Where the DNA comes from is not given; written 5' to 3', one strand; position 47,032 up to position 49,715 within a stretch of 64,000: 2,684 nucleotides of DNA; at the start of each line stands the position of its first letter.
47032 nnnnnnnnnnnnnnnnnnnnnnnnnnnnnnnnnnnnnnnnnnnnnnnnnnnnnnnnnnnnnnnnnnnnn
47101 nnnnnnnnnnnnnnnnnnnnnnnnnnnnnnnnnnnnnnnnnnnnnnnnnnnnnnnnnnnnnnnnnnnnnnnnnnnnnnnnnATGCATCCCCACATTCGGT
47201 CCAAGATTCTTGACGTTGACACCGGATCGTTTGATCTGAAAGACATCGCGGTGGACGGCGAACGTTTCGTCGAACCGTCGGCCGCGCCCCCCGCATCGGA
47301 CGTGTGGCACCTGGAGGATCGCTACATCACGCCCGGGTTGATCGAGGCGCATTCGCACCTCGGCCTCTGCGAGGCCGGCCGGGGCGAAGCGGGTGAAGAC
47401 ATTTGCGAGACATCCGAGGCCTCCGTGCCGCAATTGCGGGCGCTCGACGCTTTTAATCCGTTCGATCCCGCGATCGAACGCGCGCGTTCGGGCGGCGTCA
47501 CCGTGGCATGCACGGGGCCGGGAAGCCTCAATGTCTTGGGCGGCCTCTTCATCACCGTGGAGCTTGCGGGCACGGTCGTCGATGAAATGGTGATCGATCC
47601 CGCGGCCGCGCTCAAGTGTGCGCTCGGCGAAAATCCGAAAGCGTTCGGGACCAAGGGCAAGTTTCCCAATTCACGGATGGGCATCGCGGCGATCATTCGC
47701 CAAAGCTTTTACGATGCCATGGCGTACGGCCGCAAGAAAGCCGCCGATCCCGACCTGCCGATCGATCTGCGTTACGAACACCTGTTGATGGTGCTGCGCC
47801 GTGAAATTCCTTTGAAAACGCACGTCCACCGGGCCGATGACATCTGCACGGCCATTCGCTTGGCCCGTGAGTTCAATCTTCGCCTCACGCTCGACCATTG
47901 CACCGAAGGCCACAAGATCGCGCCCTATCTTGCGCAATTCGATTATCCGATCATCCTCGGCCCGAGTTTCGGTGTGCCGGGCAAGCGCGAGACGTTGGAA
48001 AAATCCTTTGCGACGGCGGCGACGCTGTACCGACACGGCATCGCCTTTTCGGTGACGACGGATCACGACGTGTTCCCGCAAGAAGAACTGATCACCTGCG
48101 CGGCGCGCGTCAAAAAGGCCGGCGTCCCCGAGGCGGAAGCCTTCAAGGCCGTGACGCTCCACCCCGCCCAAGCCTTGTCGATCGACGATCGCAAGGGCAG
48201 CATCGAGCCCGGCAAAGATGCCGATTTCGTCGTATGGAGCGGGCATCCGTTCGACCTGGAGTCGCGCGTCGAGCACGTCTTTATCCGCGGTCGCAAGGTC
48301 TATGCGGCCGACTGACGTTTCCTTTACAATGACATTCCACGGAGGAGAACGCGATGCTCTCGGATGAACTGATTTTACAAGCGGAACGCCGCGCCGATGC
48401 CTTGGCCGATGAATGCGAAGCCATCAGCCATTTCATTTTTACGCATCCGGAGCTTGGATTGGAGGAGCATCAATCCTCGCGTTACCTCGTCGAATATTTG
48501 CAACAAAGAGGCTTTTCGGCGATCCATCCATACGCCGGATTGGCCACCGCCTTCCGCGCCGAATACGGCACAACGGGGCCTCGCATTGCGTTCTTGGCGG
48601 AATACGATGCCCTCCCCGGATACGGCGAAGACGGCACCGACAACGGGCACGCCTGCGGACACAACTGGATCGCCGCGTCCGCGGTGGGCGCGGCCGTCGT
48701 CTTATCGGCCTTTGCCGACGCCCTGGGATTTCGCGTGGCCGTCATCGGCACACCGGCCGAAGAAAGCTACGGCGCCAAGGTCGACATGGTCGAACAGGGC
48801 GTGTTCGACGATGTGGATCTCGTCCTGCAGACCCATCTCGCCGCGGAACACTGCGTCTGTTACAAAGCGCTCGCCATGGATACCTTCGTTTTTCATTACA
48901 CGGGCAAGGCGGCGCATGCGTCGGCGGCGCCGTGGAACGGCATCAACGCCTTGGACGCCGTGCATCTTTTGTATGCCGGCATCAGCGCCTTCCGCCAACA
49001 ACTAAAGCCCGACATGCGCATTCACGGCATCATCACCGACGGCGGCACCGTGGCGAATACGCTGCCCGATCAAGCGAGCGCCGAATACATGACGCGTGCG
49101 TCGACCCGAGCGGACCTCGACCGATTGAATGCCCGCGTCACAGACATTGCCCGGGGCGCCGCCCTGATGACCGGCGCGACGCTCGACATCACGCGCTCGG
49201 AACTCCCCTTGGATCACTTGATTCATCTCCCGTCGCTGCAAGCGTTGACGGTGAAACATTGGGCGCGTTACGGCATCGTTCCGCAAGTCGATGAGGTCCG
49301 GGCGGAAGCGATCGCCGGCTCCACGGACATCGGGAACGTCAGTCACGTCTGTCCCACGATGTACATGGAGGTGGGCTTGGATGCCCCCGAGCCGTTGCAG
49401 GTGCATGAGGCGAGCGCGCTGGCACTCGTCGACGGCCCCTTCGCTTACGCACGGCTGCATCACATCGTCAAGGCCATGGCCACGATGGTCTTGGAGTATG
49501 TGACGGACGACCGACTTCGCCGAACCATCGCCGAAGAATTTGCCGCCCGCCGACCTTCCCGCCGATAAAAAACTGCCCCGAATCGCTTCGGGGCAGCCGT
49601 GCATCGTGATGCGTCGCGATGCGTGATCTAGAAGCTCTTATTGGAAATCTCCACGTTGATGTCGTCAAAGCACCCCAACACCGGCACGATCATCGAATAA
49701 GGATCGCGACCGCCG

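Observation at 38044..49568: Second GrdE/GrdB-type selenoprotein reductase wired to an Opp-type importer and two amidohydrolases: candidate new Stickland-like acceptor pathway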

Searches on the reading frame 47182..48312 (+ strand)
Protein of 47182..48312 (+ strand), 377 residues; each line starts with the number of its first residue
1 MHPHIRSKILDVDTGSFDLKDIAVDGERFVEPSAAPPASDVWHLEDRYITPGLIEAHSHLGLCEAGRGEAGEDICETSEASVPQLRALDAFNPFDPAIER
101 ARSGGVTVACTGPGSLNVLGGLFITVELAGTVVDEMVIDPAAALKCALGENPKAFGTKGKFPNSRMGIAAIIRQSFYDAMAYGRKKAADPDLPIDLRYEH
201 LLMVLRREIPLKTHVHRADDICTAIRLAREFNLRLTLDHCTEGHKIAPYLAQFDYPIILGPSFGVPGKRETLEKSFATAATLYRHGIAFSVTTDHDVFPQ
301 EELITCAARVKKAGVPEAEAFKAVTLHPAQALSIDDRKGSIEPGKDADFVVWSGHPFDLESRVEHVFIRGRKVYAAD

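Call 9: search_protein_families(library=ncbifam, proteins=[window:47182-48312:+])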
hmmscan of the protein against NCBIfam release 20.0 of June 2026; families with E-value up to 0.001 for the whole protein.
window:47182-48312:+ (377 aa): 34 families (the best 25 are shown)
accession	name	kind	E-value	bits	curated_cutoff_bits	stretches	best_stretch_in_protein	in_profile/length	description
TIGR01224.1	hutI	equivalog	3.8e-12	45.7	298.15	1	266-355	262-354/377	imidazolonepropionase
NF051886.1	XaaProDiPepCaul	equivalog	1.8e-11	43.7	500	1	283-366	304-387/398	Xaa-Pro dipeptidase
NF011990.0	PRK15446.2-6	subfamily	6.5e-10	38.3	233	1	314-376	325-385/390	alpha-D-ribose 1-methylphosphonate 5-triphosphate diphosphatase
NF006056.0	PRK08204.1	subfamily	3.3e-09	36.1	391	1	308-352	335-379/449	hypothetical protein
TIGR02318.1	phosphono_phnM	equivalog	9.1e-09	34.7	390.55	1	309-374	312-376/376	phosphonate metabolism protein PhnM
NF006689.0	PRK09237.1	equivalog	1.4e-08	33.8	371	1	275-353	254-336/383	amidohydrolase/deacetylase family metallohydrolase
NF011989.0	PRK15446.2-5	equivalog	1.7e-08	33.6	565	1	299-376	306-380/385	alpha-D-ribose 1-methylphosphonate 5-triphosphate diphosphatase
NF011987.0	PRK15446.2-3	subfamily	2.5e-08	33.1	253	1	305-376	316-386/395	alpha-D-ribose 1-methylphosphonate 5-triphosphate diphosphatase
NF006549.0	PRK09045.1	equivalog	3.8e-08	32.4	540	1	305-351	331-377/444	TRZ/ATZ family hydrolase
TIGR03178.1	allantoinase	equivalog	5.3e-08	32.1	357.85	1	311-359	343-391/441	allantoinase AllB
TIGR01178.1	ade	equivalog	5.7e-08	31.7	472.5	1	305-373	266-330/552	adenine deaminase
TIGR02967.1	guan_deamin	equivalog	2.2e-07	30.2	375.4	1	308-352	316-360/401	guanine deaminase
NF058538.1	ergo_util_ErtD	equivalog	8.8e-07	28.1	600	1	310-360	345-395/446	hydantoin-5-propionate amidohydrolase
TIGR01975.1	isoAsp_dipep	equivalog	1.9e-06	27.3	331.25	1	309-372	318-375/389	beta-aspartyl-peptidase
NF006679.0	PRK09228.1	subfamily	2.3e-06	26.7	351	1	312-353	345-386/433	guanine deaminase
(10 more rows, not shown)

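Call 10: search_protein_families(library=pfam, proteins=[window:47182-48312:+])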
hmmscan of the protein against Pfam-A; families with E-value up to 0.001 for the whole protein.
window:47182-48312:+ (377 aa): 2 families
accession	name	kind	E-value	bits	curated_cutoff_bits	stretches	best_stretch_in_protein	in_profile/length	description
PF01979.26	Amidohydro_1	-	4.7e-19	69.3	25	1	213-373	177-345/345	Amidohydrolase family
PF07969.17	Amidohydro_3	-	9.2e-18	65.4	29.7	1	272-374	356-472/472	Amidohydrolase family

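Call 26: find_homologous_proteins(query=window:47182-48312:+, max_evalue=1e-10)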
Query window:47182-48312:+ (377 aa): 6075 proteins with E <= 1e-10 among 8000 candidates; the best 120 are listed.
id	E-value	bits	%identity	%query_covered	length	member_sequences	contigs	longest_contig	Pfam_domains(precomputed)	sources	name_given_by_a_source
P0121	4.4e-254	860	100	100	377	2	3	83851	PF07969.18,PF01979.27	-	-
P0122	1.0e-117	412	53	96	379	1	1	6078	PF07969.18,PF01979.27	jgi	jgi:imidazolonepropionase-like amidohydrolase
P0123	1.9e-117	411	52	93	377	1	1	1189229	PF07969.18,PF01979.27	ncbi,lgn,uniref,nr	ncbi:amidohydrolase [Natronincola ferrireducens]|uniref:Imidazolonepropionase n=1 Tax=Natronincola f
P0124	7.9e-116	405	53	95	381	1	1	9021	PF07969.18,PF01979.27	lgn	-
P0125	2.2e-115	404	52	95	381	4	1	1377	PF07969.18,PF01979.27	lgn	-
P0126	2.8e-115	404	51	96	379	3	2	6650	PF07969.18,PF01979.27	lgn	-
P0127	4.0e-114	400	52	95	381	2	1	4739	PF07969.18,PF01979.27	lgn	-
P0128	4.1e-114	400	51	96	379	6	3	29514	PF07969.18,PF01979.27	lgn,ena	-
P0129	8.6e-114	399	52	95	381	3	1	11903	PF07969.18,PF01979.27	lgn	-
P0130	4.2e-113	396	51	98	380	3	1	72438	PF07969.18,PF01979.27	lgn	-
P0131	1.3e-112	395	53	95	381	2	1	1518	PF07969.18,PF01979.27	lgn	-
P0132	1.5e-112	395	51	96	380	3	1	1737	PF07969.18,PF01979.27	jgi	-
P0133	1.6e-112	394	51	97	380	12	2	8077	PF07969.18,PF01979.27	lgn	-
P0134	2.4e-112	394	51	98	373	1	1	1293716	PF07969.18,PF01979.27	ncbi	ncbi:amidohydrolase [Guggenheimella bovis]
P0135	1.9e-111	391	53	86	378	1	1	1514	PF07969.18,PF01979.27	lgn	-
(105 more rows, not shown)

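Call 27: find_encoding_contigs(protein=P0123, flank=10000, max_places=1)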
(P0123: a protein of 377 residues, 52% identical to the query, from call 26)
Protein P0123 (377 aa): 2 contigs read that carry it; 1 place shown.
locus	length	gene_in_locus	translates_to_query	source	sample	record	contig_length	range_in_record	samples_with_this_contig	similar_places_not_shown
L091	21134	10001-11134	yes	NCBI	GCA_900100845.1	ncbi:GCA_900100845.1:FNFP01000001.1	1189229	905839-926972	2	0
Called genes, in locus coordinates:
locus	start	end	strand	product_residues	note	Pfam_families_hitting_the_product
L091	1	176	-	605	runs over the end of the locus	PF00009:GTP_EFTU, PF22042:EF-G_D2, PF03144:GTP_EFTU_D2, PF00679:EFG_C, PF21018:BipA_C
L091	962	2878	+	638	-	PF02730:AFOR_N, PF01314:AFOR_C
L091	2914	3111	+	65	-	PF02597:ThiS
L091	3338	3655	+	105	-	PF00085:Thioredoxin, PF13905:Thioredoxin_8 (faint)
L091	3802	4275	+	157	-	-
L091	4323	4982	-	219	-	PF00440:TetR_N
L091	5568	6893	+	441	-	PF09338:Gly_reductase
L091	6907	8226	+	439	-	-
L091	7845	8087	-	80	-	-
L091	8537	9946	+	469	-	PF03606:DcuC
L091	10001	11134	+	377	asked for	PF01979:Amidohydro_1, PF07969:Amidohydro_3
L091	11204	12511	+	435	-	PF01546:Peptidase_M20, PF07687:M20_dimer (faint)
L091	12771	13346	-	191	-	-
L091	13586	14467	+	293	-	-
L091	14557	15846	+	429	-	PF09587:PGA_cap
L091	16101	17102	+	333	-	PF09989:DUF2229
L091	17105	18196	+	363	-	PF06050:HGD-D, PF09989:DUF2229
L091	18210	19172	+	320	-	PF01869:BcrAD_BadFG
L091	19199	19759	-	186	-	PF01814:Hemerythrin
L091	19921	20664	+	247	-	PF07136:DUF1385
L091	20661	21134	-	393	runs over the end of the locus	PF00083:Sugar_tr, PF07690:MFS_1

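Call 28: find_encoding_contigs(protein=P0130, flank=10000, max_places=1)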
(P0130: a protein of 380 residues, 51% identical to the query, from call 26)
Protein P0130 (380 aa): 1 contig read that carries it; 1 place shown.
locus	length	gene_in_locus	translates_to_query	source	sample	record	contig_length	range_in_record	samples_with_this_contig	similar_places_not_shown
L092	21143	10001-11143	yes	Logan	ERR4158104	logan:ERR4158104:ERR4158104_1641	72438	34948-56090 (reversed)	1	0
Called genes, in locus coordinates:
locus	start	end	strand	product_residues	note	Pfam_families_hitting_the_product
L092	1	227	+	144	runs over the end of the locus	PF01047:MarR, PF12802:MarR_2, PF13463:HTH_27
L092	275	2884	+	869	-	PF02861:Clp_N, PF23569:NBD_SMAX1, PF00004:AAA, PF17871:AAA_lid_9, PF00004:AAA, PF07724:AAA_2, PF07728:AAA_5, PF10431:ClpB_D2-small, +11 more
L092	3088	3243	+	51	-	PF13451:zf_Tbcl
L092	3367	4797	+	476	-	PF00270:DEAD, PF04851:ResIII, PF00271:Helicase_C, PF03880:DbpA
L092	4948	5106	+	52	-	PF13451:zf_Tbcl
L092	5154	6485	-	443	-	PF03448:MgtE_N, PF00571:CBS, PF01769:MgtE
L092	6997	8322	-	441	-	PF00999:Na_H_Exchanger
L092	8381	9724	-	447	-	PF03448:MgtE_N, PF00571:CBS, PF01769:MgtE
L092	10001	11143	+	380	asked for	PF01979:Amidohydro_1, PF07969:Amidohydro_3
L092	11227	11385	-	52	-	-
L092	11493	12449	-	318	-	PF01699:Na_Ca_ex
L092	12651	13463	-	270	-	PF04018:VCA0040-like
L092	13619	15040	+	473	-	PF03323:GerA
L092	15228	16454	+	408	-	PF01594:AI-2E_transport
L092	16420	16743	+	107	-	PF00581:Rhodanese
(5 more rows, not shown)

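Call 29: find_encoding_contigs(protein=P0134, flank=10000, max_places=1)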
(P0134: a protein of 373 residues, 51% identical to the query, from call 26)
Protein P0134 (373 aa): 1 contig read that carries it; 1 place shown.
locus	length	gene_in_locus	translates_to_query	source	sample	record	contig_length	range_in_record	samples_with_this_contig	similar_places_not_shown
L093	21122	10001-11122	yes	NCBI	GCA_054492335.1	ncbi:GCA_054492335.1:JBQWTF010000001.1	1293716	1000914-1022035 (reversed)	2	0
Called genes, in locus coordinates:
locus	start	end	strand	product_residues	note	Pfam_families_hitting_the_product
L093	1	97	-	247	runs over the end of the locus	-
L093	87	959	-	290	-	PF02463:SMC_N (weak), PF00005:ABC_tran, PF13304:AAA_21 (faint)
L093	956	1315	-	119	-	PF00392:GntR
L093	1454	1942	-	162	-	PF07155:ECF-ribofla_trS, PF12822:ECF_trnsprt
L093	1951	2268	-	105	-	PF03819:MazG (weak), PF12643:MazG-like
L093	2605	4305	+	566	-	PF00496:SBP_bac_5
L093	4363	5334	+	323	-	PF19300:BPD_transp_1_N, PF00528:BPD_transp_1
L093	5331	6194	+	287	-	PF12911:OppC_N, PF00528:BPD_transp_1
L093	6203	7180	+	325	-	PF00005:ABC_tran, PF13304:AAA_21 (weak), PF08352:oligo_HPY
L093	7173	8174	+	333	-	PF00005:ABC_tran, PF13304:AAA_21 (faint), PF08352:oligo_HPY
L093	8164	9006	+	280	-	PF01418:HTH_6, PF01380:SIS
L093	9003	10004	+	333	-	PF01244:Peptidase_M19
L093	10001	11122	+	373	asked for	PF01979:Amidohydro_1, PF07969:Amidohydro_3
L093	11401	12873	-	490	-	PF02554:CstA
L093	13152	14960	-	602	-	PF01541:GIY-YIG, PF27096:UvrC_M, PF02151:UVR (weak), PF22920:UvrC_RNaseH, PF08459:UvrC_RNaseH_dom, PF12826:HHH_2 (weak), PF14520:HHH_5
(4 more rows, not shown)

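Call 32: find_related_loci(query=A1, collection=metagenome_contigs, flank=10000)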
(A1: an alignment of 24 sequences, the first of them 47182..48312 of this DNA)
Query A1 (377 aa) in metagenome_contigs; peptide patterns used: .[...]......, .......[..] (x = any residue, [..] = any of these).
600 stretches matched a pattern (row limit reached: there are more); 578 encode a relative of the query (tblastn E <= 1e-3); the best 80 are kept; 80 distinct loci.
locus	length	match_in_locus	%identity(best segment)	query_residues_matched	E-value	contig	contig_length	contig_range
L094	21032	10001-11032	48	35-374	8e-102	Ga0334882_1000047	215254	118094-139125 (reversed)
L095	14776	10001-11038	49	36-373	7e-100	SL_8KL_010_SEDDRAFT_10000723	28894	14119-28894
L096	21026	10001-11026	46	36-373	4e-98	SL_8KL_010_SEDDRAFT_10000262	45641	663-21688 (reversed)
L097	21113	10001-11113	46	6-372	6e-98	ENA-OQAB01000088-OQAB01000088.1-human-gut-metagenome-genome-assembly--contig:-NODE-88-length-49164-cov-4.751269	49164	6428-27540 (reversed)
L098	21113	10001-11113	46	6-372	6e-98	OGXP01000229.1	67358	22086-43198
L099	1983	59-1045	49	45-372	9e-103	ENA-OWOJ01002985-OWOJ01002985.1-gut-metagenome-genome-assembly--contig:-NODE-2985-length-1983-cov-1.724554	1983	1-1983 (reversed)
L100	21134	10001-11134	44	6-374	1e-97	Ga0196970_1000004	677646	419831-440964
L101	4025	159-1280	43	9-374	3e-98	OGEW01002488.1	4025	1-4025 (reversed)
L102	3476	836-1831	46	47-377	1e-98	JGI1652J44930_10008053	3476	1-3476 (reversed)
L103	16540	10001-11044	47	35-376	2e-96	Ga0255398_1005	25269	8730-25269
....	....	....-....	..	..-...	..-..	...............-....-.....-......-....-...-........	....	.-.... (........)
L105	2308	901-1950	45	31-377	4e-100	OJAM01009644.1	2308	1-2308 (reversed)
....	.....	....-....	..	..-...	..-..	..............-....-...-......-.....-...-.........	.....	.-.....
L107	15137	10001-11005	47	47-374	4e-96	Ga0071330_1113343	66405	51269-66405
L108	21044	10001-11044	45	36-377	2e-95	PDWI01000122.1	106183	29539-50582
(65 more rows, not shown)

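Call 34: search_solved_structures(query=window:47182-48312:+, max_evalue=0.00001)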
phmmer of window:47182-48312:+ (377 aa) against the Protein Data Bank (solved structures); distinct sequences matched with E-value up to 0.00001: 12.
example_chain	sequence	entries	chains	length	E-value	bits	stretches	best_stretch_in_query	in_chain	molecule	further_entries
3ooq_A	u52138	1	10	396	5.1e-83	282.5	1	34-375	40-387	amidohydrolase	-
8ihq_A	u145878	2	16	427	1.4e-11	47.4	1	277-359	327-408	Amidohydrolase family protein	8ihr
9l36_A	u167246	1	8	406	4.5e-11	45.7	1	277-359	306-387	Amidohydrolase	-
8ihs_A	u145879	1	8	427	6.8e-11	45.1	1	277-359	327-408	Amidohydrolase family protein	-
8j85_A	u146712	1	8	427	7.9e-11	44.9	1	277-359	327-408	Amidohydrolase family protein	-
2ood_A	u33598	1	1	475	1.1e-08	37.9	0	282-352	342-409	Blr3880 protein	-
9l6p_A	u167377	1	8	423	2.3e-07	33.5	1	278-359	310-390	LlADH-WT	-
8yag_A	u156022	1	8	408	2.7e-07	33.3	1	277-357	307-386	Imidazolonepropionase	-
9l2t_G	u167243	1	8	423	9.1e-07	31.5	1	277-359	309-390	Amide hydrolase LlADH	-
9l2o_B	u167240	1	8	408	9.5e-07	31.5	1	277-357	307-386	Imidazolonepropionase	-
8yak_A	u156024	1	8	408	1.3e-06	31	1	277-357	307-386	Imidazolonepropionase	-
2qs8_A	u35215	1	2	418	5e-06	29.1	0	308-367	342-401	Xaa-Pro Dipeptidase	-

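Call 70: search_protein_families(library=pfam, max_evalue=0.001, proteins=[L091:11204-12508:+, L091:8537-9943:+])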
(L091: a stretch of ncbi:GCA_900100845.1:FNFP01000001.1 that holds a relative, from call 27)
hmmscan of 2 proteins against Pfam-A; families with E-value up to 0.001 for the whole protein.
L091:11204-12508:+ (435 aa): 2 families
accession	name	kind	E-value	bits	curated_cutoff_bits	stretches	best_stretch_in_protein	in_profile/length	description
PF01546.33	Peptidase_M20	-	1.5e-27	97.3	24.6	1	107-427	1-205/206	Peptidase family M20/M25/M40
PF07687.19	M20_dimer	-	2.1e-05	24.8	21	1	232-321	10-101/107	Peptidase dimerisation domain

L091:8537-9943:+ (469 aa): 2 families
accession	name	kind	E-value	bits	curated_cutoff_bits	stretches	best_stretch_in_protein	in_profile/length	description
PF03606.21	DcuC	-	1.3e-78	265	23.1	1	15-464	1-460/461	C4-dicarboxylate anaerobic carrier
PF03806.19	ABG_transport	-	0.00012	21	27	1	287-445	296-460/502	AbgT putative transporter family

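Call 71: search_protein_families(library=ncbifam, max_evalue=1e-8, proteins=[L091:11204-12508:+])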
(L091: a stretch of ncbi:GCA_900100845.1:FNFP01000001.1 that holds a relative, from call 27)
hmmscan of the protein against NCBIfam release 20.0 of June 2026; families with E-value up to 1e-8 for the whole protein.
L091:11204-12508:+ (435 aa): 5 families
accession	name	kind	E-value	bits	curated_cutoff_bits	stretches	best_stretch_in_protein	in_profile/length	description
TIGR01891.1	amidohydrolases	subfamily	4.8e-79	266.1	153.75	1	8-418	1-366/366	amidohydrolase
NF040868.1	carboxypep_CpsA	equivalog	6.3e-46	156.8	500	1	90-418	57-378/391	carboxypeptidase CpsA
NF038260.1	ectoine_DoeB_2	equivalog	1.7e-39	135.7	550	1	69-425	30-375/378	N(2)-acetyl-L-2,4-diaminobutanoate deacetylase DoeB2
NF005602.0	PRK07338.1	equivalog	2.1e-15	56.2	357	1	230-375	207-351/409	hydrolase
NF006365.0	PRK08588.1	subfamily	8.1e-09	35.3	289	0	158-386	119-342/383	succinyl-diaminopimelate desuccinylase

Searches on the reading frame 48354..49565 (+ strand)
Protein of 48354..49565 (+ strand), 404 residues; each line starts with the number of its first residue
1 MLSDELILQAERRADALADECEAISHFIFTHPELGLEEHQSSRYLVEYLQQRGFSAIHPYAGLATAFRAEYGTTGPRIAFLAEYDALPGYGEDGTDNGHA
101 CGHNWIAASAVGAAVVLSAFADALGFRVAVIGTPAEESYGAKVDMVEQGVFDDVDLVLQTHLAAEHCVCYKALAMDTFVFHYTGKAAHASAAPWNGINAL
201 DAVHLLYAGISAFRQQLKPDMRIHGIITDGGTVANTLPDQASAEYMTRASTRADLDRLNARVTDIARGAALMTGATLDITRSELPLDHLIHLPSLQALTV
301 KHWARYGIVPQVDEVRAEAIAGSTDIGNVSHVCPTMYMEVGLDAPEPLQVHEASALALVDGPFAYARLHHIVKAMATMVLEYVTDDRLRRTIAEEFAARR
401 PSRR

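Call 9: search_protein_families(library=ncbifam, proteins=[window:48354-49565:+])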
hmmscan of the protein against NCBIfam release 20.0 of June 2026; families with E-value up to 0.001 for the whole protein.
window:48354-49565:+ (404 aa): 9 families
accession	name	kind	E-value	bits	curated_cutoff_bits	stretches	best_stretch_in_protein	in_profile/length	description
TIGR01891.1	amidohydrolases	subfamily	5e-64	216.7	153.75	1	24-346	4-344/366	amidohydrolase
NF040868.1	carboxypep_CpsA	equivalog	7.2e-22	77.7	500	1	14-293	8-306/391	carboxypeptidase CpsA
NF038260.1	ectoine_DoeB_2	equivalog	8.4e-17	61.1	550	1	19-280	6-282/378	N(2)-acetyl-L-2,4-diaminobutanoate deacetylase DoeB2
NF006365.0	PRK08588.1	subfamily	7.7e-11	41.9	289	1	129-285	132-296/383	succinyl-diaminopimelate desuccinylase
NF004788.0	PRK06133.1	subfamily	1.4e-09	37.4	349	1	138-278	181-318/417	glutamate carboxypeptidase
TIGR01910.1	DapE-ArgE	subfamily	9e-08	31.7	217.6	1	111-268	111-278/373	ArgE/DapE family deacylase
NF005602.0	PRK07338.1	equivalog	1.7e-07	30.2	357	1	178-275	208-304/409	hydrolase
NF005678.0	PRK07473.1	equivalog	0.00037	19.6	386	1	127-266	137-274/376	M20/M25/M40 family metallo-hydrolase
NF005710.0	PRK07522.1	subfamily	0.00043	19.6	412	0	180-298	187-314/391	acetylornithine deacetylase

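Call 10: search_protein_families(library=pfam, proteins=[window:48354-49565:+])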
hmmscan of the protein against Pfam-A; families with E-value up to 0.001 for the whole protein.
window:48354-49565:+ (404 aa): 2 families
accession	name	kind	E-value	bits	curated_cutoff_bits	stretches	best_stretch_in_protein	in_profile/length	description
PF07687.19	M20_dimer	-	1.1e-09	38.6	21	1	179-267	10-100/107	Peptidase dimerisation domain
PF01546.33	Peptidase_M20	-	2.6e-09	37.7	24.6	1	80-274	2-113/206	Peptidase family M20/M25/M40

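Call 35: search_solved_structures(query=window:48354-49565:+, max_evalue=1e-10)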
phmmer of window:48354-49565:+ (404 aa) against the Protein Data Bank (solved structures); distinct sequences matched with E-value up to 1e-10: 7.
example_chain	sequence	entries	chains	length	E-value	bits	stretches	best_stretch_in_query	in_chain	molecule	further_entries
3ram_A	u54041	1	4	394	3.9e-65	223.6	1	24-398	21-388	HmrA protein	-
8xzc_A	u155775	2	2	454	1.1e-57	199.1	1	8-398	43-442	Xaa-Arg dipeptidase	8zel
7yh4_A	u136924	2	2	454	1.4e-57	198.7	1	8-398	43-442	Xaa-Arg dipeptidase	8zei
4ewt_A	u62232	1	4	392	3.7e-13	52.5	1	24-278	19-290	Peptidase, M20/M25/M40 family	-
3io1_A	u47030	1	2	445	3.9e-13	52.4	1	98-279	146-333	Aminobenzoyl-glutamate utilization protein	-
1ysj_A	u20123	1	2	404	6.4e-13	51.7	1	26-277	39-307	protein yxeP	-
1xmb_A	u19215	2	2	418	4.6e-12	48.9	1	23-337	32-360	IAA-amino acid hydrolase homolog 2 | IAA-amino acid hydrolase ILR1-like 2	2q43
